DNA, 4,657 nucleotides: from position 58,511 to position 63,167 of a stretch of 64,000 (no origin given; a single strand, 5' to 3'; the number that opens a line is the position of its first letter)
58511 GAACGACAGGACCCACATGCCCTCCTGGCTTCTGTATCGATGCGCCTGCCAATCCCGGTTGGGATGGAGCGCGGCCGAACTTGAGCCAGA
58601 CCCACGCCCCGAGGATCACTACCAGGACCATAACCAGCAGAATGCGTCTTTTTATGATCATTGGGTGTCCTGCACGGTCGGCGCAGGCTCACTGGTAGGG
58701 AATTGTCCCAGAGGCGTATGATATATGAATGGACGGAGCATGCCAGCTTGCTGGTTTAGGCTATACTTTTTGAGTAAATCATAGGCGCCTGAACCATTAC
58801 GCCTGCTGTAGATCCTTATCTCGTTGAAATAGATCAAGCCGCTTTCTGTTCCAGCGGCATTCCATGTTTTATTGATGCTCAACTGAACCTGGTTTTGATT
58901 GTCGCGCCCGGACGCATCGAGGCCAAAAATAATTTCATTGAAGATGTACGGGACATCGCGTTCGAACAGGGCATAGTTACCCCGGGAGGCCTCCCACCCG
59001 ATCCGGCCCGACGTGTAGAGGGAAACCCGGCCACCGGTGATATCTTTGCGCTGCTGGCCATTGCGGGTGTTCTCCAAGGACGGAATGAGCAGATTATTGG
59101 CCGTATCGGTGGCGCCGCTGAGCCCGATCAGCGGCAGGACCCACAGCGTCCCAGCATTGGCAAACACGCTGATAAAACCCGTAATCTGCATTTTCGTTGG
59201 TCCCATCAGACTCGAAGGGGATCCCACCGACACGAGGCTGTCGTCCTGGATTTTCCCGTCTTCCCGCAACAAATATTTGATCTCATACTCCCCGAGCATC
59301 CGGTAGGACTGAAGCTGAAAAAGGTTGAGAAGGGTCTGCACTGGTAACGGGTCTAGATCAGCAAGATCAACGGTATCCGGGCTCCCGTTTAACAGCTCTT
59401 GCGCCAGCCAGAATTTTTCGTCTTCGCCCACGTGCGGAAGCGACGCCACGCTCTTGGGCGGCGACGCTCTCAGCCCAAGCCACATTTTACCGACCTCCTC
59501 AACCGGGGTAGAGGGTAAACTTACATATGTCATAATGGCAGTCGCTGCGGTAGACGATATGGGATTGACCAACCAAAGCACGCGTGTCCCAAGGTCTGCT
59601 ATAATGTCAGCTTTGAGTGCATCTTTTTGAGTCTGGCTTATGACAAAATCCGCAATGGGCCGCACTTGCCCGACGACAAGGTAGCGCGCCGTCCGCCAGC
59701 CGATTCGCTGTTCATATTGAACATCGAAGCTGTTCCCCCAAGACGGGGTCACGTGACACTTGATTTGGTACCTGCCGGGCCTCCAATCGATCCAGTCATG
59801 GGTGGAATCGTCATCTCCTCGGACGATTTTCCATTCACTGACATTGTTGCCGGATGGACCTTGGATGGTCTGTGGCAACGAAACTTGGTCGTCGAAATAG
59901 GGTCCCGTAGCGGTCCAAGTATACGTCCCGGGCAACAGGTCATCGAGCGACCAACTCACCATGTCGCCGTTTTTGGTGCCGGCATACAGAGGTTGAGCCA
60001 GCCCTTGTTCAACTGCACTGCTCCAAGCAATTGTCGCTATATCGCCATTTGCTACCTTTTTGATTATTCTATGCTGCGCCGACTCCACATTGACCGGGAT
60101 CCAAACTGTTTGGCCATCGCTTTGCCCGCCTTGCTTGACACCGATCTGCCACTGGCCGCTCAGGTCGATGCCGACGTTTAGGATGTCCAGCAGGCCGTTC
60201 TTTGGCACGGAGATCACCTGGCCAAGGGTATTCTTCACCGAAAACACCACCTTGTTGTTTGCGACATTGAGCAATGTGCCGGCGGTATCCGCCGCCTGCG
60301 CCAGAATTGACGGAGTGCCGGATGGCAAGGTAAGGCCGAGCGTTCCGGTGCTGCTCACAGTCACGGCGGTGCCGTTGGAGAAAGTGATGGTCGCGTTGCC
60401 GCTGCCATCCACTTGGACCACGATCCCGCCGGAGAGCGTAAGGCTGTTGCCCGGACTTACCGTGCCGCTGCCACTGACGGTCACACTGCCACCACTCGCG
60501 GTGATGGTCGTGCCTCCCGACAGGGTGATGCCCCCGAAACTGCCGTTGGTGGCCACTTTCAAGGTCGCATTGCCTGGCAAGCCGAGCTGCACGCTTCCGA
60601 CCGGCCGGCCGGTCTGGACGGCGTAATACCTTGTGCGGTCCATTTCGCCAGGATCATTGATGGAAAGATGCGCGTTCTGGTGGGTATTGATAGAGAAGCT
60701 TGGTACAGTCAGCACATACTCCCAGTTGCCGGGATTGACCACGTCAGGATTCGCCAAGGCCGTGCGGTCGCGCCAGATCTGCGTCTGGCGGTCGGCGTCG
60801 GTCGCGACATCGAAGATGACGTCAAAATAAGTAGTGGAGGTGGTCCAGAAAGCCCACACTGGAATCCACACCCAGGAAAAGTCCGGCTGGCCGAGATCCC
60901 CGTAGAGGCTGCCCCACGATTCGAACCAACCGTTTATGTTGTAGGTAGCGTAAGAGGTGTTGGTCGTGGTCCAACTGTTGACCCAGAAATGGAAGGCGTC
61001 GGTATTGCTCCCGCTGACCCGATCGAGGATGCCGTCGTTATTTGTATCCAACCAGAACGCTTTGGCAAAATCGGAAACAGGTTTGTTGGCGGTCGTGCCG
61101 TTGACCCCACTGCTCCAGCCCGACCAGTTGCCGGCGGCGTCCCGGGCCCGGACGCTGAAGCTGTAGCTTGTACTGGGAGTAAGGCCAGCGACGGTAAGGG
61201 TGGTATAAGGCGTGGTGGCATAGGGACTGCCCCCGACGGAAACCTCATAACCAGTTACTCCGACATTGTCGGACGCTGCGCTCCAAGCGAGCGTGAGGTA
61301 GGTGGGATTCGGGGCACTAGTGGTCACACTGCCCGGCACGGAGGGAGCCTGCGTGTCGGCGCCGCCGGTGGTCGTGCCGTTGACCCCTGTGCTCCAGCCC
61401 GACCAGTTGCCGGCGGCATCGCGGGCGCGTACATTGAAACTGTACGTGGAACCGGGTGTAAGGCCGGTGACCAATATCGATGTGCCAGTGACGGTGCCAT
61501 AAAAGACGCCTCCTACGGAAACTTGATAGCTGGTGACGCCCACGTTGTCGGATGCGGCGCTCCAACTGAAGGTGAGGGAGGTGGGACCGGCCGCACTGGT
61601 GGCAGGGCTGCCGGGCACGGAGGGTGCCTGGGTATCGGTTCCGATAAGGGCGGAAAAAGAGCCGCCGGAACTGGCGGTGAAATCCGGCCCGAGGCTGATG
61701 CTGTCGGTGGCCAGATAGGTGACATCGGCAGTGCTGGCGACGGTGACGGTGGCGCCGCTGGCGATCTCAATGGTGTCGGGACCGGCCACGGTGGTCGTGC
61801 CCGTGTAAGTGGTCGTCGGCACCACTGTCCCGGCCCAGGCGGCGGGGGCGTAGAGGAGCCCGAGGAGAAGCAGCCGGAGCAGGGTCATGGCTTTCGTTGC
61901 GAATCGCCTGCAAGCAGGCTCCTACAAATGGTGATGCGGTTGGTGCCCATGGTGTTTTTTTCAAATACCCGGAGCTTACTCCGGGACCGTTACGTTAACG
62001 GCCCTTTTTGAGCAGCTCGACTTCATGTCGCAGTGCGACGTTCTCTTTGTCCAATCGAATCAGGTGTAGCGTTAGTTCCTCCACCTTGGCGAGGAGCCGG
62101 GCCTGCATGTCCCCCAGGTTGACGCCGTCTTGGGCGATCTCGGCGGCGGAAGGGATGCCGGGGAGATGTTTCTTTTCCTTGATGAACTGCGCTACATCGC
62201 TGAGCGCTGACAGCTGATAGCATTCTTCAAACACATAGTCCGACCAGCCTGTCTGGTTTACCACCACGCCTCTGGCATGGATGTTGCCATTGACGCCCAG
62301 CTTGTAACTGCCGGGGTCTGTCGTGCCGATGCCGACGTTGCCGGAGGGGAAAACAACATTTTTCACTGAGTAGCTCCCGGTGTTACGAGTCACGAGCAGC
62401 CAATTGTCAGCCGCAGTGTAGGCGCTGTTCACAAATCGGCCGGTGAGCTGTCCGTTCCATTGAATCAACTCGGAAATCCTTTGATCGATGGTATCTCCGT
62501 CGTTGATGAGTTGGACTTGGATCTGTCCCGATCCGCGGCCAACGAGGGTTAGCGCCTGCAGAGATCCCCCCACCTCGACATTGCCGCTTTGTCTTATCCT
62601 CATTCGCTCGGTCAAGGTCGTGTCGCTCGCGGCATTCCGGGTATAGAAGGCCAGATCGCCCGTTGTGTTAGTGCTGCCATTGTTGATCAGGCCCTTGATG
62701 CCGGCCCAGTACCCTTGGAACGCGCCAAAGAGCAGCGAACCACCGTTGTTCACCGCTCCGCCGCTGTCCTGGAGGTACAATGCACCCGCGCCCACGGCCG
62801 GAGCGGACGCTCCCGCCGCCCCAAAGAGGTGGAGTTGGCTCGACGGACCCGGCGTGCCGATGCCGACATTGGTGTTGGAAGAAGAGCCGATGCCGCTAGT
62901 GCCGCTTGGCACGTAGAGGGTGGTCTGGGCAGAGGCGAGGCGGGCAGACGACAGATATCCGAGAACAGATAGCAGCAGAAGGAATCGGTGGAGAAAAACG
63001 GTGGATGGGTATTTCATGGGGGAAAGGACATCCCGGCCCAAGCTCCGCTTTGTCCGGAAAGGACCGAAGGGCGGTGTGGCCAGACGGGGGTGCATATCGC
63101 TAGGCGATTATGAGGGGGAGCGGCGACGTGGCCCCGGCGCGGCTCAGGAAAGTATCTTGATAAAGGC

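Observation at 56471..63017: Lower-GC four-gene surface operon of unknown function (tail-fibre-like protein + FN3 giant + coupled HEAT-like membrane protein + secreted protein): best candidate for an undescribed system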

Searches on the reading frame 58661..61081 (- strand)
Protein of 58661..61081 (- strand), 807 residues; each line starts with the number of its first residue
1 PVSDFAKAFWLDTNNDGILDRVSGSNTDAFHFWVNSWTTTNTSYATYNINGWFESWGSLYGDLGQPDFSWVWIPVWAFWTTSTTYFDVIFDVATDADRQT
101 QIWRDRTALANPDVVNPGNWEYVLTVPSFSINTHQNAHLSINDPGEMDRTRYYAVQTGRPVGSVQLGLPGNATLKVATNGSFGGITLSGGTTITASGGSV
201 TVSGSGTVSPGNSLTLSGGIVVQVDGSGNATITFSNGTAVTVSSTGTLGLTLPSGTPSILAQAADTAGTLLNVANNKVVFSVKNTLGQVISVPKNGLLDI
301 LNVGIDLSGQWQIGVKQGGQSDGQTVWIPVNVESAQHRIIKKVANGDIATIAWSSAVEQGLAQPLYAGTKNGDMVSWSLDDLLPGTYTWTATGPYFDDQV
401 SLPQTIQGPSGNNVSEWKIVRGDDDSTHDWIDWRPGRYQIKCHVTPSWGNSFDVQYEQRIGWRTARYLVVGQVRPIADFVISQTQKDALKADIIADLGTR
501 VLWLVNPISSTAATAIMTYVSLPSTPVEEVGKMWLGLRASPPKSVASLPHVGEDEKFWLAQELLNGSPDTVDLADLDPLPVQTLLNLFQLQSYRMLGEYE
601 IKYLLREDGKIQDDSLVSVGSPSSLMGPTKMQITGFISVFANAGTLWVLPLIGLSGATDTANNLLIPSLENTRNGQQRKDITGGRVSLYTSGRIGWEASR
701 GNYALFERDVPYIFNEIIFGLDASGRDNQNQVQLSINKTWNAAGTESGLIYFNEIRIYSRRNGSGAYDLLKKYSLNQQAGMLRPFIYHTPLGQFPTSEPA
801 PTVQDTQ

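Call 11: find_homologous_proteins(query=window:58661-61081:-, max_evalue=0.001)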
Query window:58661-61081:- (807 aa): 4 proteins with E <= 0.001 among 8000 candidates.
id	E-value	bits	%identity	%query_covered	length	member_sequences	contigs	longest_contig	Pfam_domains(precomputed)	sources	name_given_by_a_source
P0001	0.0e+0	1840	100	100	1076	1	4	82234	PF25788.3,PF00041.28,PF16656.12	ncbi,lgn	-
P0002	1.1e-149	518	55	58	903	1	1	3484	PF05345.19,PF00041.28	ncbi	ncbi:MAG: putative Ig domain-containing protein, partial [bacterium]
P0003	1.0e-101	360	53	40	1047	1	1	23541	PF18887.6,PF12697.14,PF07819.20,PF00041.28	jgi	jgi:hypothetical protein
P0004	2.1e-25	107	56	13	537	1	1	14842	-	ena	-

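Call 13: find_encoding_contigs(protein=P0001, flank=10000, max_places=6)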
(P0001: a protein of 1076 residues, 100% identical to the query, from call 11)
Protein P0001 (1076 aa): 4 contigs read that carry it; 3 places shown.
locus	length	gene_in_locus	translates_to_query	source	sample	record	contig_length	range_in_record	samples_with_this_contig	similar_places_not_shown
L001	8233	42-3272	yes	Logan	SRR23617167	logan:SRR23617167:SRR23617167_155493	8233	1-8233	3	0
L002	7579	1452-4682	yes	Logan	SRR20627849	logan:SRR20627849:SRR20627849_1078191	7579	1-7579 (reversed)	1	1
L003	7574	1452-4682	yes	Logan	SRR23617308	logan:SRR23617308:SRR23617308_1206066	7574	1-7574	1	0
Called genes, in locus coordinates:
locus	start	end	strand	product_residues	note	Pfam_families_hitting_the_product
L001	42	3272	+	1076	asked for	PF00041:fn3, PF16656:Pur_ac_phosph_N (faint), PF25788:Ig_Rha78A_N (faint), PF00041:fn3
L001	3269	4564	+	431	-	-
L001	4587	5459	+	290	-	-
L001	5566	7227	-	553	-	PF20154:LNT_N, PF00795:CN_hydrolase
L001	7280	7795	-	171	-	PF01797:Y1_Tnp (weak)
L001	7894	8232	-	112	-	?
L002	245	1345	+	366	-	-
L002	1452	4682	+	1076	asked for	PF00041:fn3, PF16656:Pur_ac_phosph_N (faint), PF25788:Ig_Rha78A_N (faint), PF00041:fn3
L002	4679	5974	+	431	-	-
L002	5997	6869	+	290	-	-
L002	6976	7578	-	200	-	?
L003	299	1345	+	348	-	-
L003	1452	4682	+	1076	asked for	PF00041:fn3, PF16656:Pur_ac_phosph_N (faint), PF25788:Ig_Rha78A_N (faint), PF00041:fn3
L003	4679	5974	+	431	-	-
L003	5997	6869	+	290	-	-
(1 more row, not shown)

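Call 14: find_encoding_contigs(protein=P0003, flank=10000, max_places=4)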
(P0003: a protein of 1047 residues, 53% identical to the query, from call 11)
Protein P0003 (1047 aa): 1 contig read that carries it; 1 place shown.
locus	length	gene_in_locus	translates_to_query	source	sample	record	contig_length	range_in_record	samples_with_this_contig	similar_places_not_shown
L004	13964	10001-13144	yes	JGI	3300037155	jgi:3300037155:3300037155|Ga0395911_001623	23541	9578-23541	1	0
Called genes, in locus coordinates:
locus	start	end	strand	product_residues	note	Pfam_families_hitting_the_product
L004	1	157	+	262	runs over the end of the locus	PF01145:Band_7, PF13421:Band_7_1 (weak)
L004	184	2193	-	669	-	PF07715:Plug (weak), PF00593:TonB_dep_Rec_b-barrel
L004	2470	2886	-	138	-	-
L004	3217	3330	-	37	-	-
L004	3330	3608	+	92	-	-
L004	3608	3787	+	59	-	PF07927:HicA_toxin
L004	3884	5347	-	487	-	PF25077:DUF7800, PF09423:PhoD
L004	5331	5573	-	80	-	-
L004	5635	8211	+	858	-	PF07635:PSCyt1 (weak), PF07626:PSD3, PF07637:PSD5, PF07631:PSD4, PF07627:PSCyt3, PF07624:PSD2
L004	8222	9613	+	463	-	PF07586:HXXSHH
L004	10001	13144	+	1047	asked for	PF18887:MBG_3 (weak), PF00041:fn3 (weak), PF12697:Abhydrolase_6 (faint), PF07819:PGAP1 (weak)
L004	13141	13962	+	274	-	?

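Call 15: find_encoding_contigs(protein=P0004, flank=10000, max_places=4)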
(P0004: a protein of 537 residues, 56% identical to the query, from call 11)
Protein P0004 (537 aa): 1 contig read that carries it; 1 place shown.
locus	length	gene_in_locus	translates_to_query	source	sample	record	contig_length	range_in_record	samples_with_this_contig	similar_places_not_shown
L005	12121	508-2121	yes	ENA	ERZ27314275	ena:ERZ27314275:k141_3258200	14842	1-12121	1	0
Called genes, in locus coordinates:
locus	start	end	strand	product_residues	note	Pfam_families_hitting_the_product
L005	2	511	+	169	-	?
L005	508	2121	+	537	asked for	-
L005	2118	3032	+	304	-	PF13646:HEAT_2 (weak)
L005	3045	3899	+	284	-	-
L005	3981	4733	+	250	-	PF00849:PseudoU_synth_2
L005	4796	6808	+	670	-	PF00378:ECH_1, PF16113:ECH_2, PF02737:3HCDH_N, PF00725:3HCDH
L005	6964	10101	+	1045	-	PF00676:E1_dh, PF02779:Transket_pyr, PF02780:Transketolase_C, PF00364:Biotin_lipoyl, PF00198:2-oxoacid_dh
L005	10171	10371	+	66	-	PF02604:PhdYeFM_antitox (weak)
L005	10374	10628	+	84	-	PF05016:ParE_toxin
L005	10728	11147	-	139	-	-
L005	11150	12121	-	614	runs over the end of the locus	PF01642:MM_CoA_mutase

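Call 16: find_encoding_contigs(protein=P0002, flank=10000, max_places=4)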
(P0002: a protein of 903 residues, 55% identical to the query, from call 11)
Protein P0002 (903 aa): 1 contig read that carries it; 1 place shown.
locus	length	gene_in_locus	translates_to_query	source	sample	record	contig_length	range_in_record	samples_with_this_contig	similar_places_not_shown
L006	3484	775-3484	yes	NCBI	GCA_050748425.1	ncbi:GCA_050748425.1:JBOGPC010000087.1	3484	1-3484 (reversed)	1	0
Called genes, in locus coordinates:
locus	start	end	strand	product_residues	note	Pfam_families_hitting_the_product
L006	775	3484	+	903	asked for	PF05345:He_PIG, PF00041:fn3 (weak)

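Call 40: search_protein_families(library=pfam, proteins=[L005:508-2118:+], max_evalue=0.01)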
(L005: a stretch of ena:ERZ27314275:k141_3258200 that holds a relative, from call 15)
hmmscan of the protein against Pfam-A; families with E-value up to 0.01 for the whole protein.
L005:508-2118:+ (537 aa): 0 families

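Call 72: search_protein_families(library=pfam, alignment_id=A5, max_evalue=0.001)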
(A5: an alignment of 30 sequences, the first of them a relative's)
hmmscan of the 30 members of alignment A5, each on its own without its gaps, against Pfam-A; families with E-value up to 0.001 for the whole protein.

A. member 1, P0001 (1076 aa): 4 families
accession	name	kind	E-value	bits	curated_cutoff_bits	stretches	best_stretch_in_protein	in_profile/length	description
PF00041.27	fn3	-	1.4e-18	67.3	25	2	97-167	8-79/84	Fibronectin type III domain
PF16656.11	Pur_ac_phosph_N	-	3e-08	34.6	30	0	192-260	24-90/93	Purple acid Phosphatase, N-terminal domain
PF25788.1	Ig_Rha78A_N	-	5.3e-06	27.1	27.4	0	104-167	19-95/105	Rha78A-like, N-terminal immunoglobulin domain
PF25059.1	FN3_DSCAM-DSCAML_C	-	0.0002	22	39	0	229-254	45-70/89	DSCAM/DSCAML C-terminal Fn3-like domain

B. families by the number of members that match (of 30 scanned): 16 families
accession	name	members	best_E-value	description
PF18884.5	TSP3_bac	3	4.1e-28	Bacterial TSP3 repeat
PF00041.27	fn3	2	1.4e-18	Fibronectin type III domain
PF13229.12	Beta_helix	2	2.9e-09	Right handed beta helix region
PF01095.25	Pectinesterase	1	8.1e-14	Pectinesterase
PF05048.19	NosD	1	1.7e-09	Periplasmic copper-binding protein (NosD)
PF16656.11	Pur_ac_phosph_N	1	3e-08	Purple acid Phosphatase, N-terminal domain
PF13385.13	Laminin_G_3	1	1.8e-07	Concanavalin A-like lectin/glucanases superfamily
PF25523.1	Ig_RIMBP2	1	1.4e-06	RIMBP2-like, immunoglobulin-like domain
PF17963.7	Big_9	1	3.8e-06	Bacterial Ig domain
PF25788.1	Ig_Rha78A_N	1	5.3e-06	Rha78A-like, N-terminal immunoglobulin domain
PF06832.18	BiPBP_C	1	1.5e-05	Penicillin-Binding Protein C-terminus Family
PF02369.22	Big_1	1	5.3e-05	Bacterial Ig-like domain (group 1)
PF18998.6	Flg_new_2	1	0.00011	Divergent InlB B-repeat domain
PF25059.1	FN3_DSCAM-DSCAML_C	1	0.0002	DSCAM/DSCAML C-terminal Fn3-like domain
PF13573.12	SprB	1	0.00035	SprB repeat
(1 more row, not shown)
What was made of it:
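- The N-termini of g2_C-bearing proteins elsewhere include Beta_helix and Pectinesterase-like modules, which are typical of secreted polysaccharide-degrading enzymes (call 72). Proteins bearing g2_C elsewhere have Beta_helix, Pectinesterase and Laminin_G_3 modules (call 72).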

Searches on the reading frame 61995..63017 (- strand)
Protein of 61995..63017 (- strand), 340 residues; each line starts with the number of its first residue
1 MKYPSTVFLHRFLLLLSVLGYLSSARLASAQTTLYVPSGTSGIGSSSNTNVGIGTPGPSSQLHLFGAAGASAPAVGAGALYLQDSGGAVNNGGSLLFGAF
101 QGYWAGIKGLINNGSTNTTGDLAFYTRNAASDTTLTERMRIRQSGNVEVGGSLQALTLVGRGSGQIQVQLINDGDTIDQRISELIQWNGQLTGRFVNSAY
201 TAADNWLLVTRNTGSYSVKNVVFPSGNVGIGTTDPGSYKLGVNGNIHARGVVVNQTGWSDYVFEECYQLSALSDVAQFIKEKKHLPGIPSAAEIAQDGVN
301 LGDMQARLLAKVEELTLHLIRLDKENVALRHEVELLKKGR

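Call 3: search_protein_families(library=pfam, proteins=[window:61995-63017:-], max_evalue=0.1)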
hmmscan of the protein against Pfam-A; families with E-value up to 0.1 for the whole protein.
window:61995-63017:- (340 aa): 1 family
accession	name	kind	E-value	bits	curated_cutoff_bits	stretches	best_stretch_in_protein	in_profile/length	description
PF07558.16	Shugoshin_N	-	0.089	13.1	30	0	309-332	20-43/45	Shugoshin N-terminal coiled-coil region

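Call 4: search_protein_families(library=ncbifam, proteins=[window:61995-63017:-], max_evalue=0.1)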
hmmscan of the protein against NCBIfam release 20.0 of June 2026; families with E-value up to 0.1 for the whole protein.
window:61995-63017:- (340 aa): 0 families

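Call 5: search_protein_families(library=phrogs, proteins=[window:61995-63017:-], max_evalue=0.1)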
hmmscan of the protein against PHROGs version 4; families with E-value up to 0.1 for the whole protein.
window:61995-63017:- (340 aa): 2 families
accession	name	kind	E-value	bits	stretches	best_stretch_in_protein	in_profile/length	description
phrog_9942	-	tail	1.4e-10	40.8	2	113-248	624-746/1178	tail fiber protein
phrog_18345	-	tail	0.00059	19.2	1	38-155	573-666/956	tail fiber protein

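Call 6: search_protein_families(library=padloc, proteins=[window:61995-63017:-], max_evalue=0.1)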
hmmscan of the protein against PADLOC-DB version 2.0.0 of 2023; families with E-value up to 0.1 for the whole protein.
window:61995-63017:- (340 aa): 0 families

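Call 7: search_solved_structures(query=window:61995-63017:-, max_evalue=1, show_alignments=2)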
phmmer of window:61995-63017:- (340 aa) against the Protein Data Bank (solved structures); distinct sequences matched with E-value up to 1: 0.

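Call 48: search_dna_similar(query=window:61998-63017:-, collection=phages, mode=protein, max_evalue=0.001, max_rows=15)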
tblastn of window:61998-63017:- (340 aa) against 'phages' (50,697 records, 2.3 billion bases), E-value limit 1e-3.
Records with a match: 2; places in all: 2; records where one place covers at least 80% of the query: 0.
Best place of each record, by identity: <60% 2.
By first word of the organism name: Burkholderia 2.
By host as written in the record: Burkholderia pseudomallei 2.
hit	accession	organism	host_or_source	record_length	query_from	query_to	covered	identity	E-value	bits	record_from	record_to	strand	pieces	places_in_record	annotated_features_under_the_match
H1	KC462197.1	Burkholderia phage ST79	Burkholderia pseudomallei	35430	114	265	45%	30.5%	6e-4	47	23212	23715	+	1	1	phage tail fiber protein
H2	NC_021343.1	Burkholderia phage ST79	Burkholderia pseudomallei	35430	114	265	45%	30.5%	6e-4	47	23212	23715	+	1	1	tail collar fiber protein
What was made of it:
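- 61995..63017 (-): g1: 340-aa secreted protein with a weakly tail-fibre-like centre and a C-terminal coiled coil. It is an adjacent gene, NOT part of the conserved module. PHROG 9942 1.4e-10 (call 5). tblastn to Burkholderia phage ST79 tail fibre, 30 %, 6e-4 (call 48).
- Checked: g1's 'tail-fibre' similarity is weak (PHROG 1.4e-10; tblastn 6e-4) (calls 5, 48).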

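Call 63: find_related_loci(query=window:61998-63017:-, collection=viral_contigs, flank=3000)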
Query window:61998-63017:- (340 aa) in viral_contigs; peptide patterns used: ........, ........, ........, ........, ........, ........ (x = any residue, [..] = any of these).
5 stretches matched a pattern; 2 encode a relative of the query (tblastn E <= 1e-3); 2 distinct loci.
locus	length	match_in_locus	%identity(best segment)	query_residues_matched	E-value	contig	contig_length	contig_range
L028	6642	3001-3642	33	98-240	9e-6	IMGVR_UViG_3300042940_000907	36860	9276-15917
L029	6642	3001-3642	33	98-240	9e-6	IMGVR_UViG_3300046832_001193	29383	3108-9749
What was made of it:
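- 61995..63017 (-): Two viral contigs at 33 % (call 63).
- On Phage tail fibre proteins (g1): No Pfam or PDB hit (calls 3, 5, 7, 48, 63).
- g1 has weak tail-fibre similarity (calls 5, 48, 63).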
